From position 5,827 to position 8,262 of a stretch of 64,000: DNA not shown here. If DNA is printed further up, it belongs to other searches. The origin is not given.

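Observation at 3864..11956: Transporter-less PTS (EI, HPr, HprK, soluble EIIA/EIIB of the mannose family) attached to rpoN-hpf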

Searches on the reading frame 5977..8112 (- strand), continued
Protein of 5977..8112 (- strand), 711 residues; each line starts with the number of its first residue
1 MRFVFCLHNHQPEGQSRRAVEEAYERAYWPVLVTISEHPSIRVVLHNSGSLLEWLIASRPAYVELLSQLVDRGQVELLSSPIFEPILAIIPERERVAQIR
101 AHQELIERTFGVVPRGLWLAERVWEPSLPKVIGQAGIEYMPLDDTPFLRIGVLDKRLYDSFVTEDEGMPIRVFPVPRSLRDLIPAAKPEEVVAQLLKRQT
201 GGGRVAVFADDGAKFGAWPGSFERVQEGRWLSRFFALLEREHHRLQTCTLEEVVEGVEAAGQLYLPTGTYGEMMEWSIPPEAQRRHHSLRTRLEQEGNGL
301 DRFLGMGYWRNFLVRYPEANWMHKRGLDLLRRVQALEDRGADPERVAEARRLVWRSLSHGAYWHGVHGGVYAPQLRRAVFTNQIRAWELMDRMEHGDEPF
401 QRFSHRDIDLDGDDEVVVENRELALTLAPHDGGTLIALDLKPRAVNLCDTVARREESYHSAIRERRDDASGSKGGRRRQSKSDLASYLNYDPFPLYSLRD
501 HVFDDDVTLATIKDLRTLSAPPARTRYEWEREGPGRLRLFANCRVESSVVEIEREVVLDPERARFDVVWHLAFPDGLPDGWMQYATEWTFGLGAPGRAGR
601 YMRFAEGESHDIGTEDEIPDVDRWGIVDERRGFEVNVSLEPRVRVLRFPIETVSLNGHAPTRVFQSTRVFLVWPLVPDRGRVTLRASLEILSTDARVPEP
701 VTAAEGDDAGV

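Call 78: find_encoding_contigs(protein=P0074, flank=10000, max_places=1)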
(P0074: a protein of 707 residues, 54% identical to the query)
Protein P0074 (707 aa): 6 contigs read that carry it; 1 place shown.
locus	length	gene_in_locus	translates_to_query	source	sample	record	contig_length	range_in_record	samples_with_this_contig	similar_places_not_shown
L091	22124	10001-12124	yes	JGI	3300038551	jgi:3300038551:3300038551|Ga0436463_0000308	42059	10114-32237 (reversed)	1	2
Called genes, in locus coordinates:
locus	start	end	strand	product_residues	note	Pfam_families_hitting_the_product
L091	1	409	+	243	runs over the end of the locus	PF02348:CTP_transf_3, PF12804:NTP_transf_3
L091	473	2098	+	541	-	PF06418:CTP_synth_N, PF00117:GATase, PF07722:Peptidase_C26 (weak)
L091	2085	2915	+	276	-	PF00793:DAHP_synth_1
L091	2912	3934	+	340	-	PF01380:SIS, PF00571:CBS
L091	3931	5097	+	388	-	PF03279:Lip_A_acyltrans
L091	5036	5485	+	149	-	PF06835:LptC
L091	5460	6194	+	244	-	PF00005:ABC_tran, PF13304:AAA_21 (faint)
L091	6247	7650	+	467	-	PF00309:Sigma54_AID, PF04963:Sigma54_CBD, PF13545:HTH_Crp_2 (faint), PF04552:Sigma54_DBD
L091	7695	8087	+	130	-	PF02482:Ribosomal_S30AE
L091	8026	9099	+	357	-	PF02603:Hpr_kinase_N, PF07475:Hpr_kinase_C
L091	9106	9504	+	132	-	PF03610:EIIA-man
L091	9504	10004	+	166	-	PF03830:PTSIIB_sorb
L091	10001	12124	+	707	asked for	PF03065:Glyco_hydro_57, PF09094:AmyA-A_glucT_m, PF09095:AmyA-gluTrfs_C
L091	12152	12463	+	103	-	PF00381:PTS-HPr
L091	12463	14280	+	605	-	PF05524:PEP-utilisers_N, PF00391:PEP-utilizers, PF02896:PEP-utilizers_C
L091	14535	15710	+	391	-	PF00438:S-AdoMet_synt_N, PF02772:S-AdoMet_synt_M, PF02773:S-AdoMet_synt_C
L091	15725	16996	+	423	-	PF05221:AdoHcyase, PF02826:2-Hacid_dh_C, PF00670:AdoHcyase_NAD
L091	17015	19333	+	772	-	PF13491:FtsK_4TM, PF17854:FtsK_alpha, PF01580:FtsK_SpoIIIE, PF09397:FtsK_gamma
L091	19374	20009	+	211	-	PF03548:LolA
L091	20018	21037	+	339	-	-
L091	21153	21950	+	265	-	PF13512:TPR_18 (weak), PF13428:TPR_14 (faint), PF13525:YfiO, PF13174:TPR_6 (faint)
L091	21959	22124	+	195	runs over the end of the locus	PF01467:CTP_transf_like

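Call 79: find_encoding_contigs(protein=P0070, flank=10000, max_places=1)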
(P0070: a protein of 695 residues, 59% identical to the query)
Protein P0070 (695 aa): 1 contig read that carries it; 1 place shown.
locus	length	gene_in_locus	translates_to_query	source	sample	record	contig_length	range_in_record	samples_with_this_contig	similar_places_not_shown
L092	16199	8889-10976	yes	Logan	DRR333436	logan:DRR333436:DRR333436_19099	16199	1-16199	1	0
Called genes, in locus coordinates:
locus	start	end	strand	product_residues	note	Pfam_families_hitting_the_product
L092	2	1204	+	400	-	?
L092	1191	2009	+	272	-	PF00793:DAHP_synth_1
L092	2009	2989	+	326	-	PF01380:SIS, PF00571:CBS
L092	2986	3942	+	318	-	PF03279:Lip_A_acyltrans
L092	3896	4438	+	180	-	PF06835:LptC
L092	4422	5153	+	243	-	PF00005:ABC_tran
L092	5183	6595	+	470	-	PF00309:Sigma54_AID, PF04963:Sigma54_CBD, PF04552:Sigma54_DBD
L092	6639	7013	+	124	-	PF02482:Ribosomal_S30AE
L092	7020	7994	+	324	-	PF02603:Hpr_kinase_N, PF07475:Hpr_kinase_C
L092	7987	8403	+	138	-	PF03610:EIIA-man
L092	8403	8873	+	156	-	PF03830:PTSIIB_sorb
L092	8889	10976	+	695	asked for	PF03065:Glyco_hydro_57, PF09094:AmyA-A_glucT_m, PF09095:AmyA-gluTrfs_C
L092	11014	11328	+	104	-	PF00381:PTS-HPr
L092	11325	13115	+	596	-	PF05524:PEP-utilisers_N, PF00391:PEP-utilizers, PF02896:PEP-utilizers_C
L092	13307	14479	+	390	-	PF00438:S-AdoMet_synt_N, PF02772:S-AdoMet_synt_M, PF02773:S-AdoMet_synt_C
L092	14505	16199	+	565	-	?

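Call 82: find_encoding_contigs(protein=P0086, flank=10000, max_places=1)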
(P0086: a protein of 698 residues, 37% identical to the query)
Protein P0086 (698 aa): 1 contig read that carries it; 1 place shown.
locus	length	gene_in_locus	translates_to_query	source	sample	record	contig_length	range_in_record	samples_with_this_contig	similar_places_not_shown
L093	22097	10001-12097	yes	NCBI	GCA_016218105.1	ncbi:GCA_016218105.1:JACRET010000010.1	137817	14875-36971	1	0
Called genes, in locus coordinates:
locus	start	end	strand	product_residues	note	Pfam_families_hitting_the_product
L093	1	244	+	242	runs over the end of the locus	PF01509:TruB_N, PF16198:TruB_C_2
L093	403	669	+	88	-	PF00312:Ribosomal_S15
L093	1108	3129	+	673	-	PF01138:RNase_PH, PF03725:RNase_PH_C, PF03726:PNPase, PF01138:RNase_PH, PF00013:KH_1, PF00575:S1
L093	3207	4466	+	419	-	PF00675:Peptidase_M16, PF05193:Peptidase_M16_C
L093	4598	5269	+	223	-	PF00072:Response_reg, PF00486:Trans_reg_C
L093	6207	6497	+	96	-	-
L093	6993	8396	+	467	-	PF01565:FAD_binding_4, PF02913:FAD-oxidase_C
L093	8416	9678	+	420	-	PF12838:Fer4_7, PF13183:Fer4_8, PF13484:Fer4_16 (weak), PF13534:Fer4_17, PF02754:CCG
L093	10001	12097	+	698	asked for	PF01074:Glyco_hydro_38N, PF03065:Glyco_hydro_57, PF09094:AmyA-A_glucT_m, PF09095:AmyA-gluTrfs_C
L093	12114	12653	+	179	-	PF00702:Hydrolase (faint), PF08282:Hydrolase_3 (weak)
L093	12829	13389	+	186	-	PF06835:LptC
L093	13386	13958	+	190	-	PF03968:LptD_N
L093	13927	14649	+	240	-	PF00005:ABC_tran, PF13304:AAA_21 (faint), PF12399:BCA_ABC_TP_C (faint)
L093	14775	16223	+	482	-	PF00309:Sigma54_AID, PF04963:Sigma54_CBD, PF04552:Sigma54_DBD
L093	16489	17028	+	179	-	PF02482:Ribosomal_S30AE, PF16321:Ribosom_S30AE_C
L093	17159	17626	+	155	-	PF00359:PTS_EIIA_2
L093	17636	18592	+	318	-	PF02603:Hpr_kinase_N, PF07475:Hpr_kinase_C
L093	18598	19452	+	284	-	PF03668:RapZ-like_N, PF22740:PapZ_C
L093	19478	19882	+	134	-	PF03610:EIIA-man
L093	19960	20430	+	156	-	PF03830:PTSIIB_sorb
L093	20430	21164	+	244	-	PF03609:EII-Sor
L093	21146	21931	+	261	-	PF03613:EIID-AGA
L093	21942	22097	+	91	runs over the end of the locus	PF00381:PTS-HPr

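Call 83: find_encoding_contigs(protein=P0116, flank=10000, max_places=1)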
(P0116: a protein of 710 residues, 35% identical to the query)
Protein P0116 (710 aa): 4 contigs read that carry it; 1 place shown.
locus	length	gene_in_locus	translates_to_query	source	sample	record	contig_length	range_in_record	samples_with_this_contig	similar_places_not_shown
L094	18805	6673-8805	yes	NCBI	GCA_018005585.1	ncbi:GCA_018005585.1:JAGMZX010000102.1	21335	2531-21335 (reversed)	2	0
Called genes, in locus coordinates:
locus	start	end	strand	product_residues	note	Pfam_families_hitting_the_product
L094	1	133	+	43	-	PF03143:GTP_EFTU_D3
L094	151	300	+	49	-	PF00471:Ribosomal_L33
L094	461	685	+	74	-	PF00584:SecE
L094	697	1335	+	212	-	PF02357:NusG, PF00467:KOW (weak)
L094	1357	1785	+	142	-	PF03946:Ribosomal_L11_N, PF00298:Ribosomal_L11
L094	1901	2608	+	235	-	PF00687:Ribosomal_L1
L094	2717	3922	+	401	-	PF00438:S-AdoMet_synt_N, PF02772:S-AdoMet_synt_M, PF02773:S-AdoMet_synt_C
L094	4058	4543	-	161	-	-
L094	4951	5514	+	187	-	PF02482:Ribosomal_S30AE, PF16321:Ribosom_S30AE_C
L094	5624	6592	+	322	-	PF02603:Hpr_kinase_N, PF07475:Hpr_kinase_C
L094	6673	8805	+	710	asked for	PF01074:Glyco_hydro_38N, PF03065:Glyco_hydro_57, PF09094:AmyA-A_glucT_m, PF09095:AmyA-gluTrfs_C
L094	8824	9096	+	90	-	PF00381:PTS-HPr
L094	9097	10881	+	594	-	PF05524:PEP-utilisers_N, PF00391:PEP-utilizers, PF02896:PEP-utilizers_C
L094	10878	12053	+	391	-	PF02670:DXP_reductoisom, PF08436:DXP_redisom_C, PF13288:DXPR_C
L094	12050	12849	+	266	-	PF02163:Peptidase_M50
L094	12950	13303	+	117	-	PF02163:Peptidase_M50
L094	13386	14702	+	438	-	PF00696:AA_kinase, PF13840:ACT_7, PF01842:ACT, PF22468:ACT_9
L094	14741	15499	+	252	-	PF01209:Ubie_methyltran, PF13847:Methyltransf_31, PF08241:Methyltransf_11, PF08242:Methyltransf_12, PF13649:Methyltransf_25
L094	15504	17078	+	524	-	PF10079:Rossmann-like_BshC, PF24850:CC_BshC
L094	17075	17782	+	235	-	PF02585:PIG-L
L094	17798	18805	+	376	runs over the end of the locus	PF13439:Glyco_transf_4, PF13579:Glyco_trans_4_4, PF20706:GT4-conflict, PF13477:Glyco_trans_4_2 (weak), PF00534:Glycos_transf_1, PF13692:Glyco_trans_1_4, PF13524:Glyco_trans_1_2 (weak)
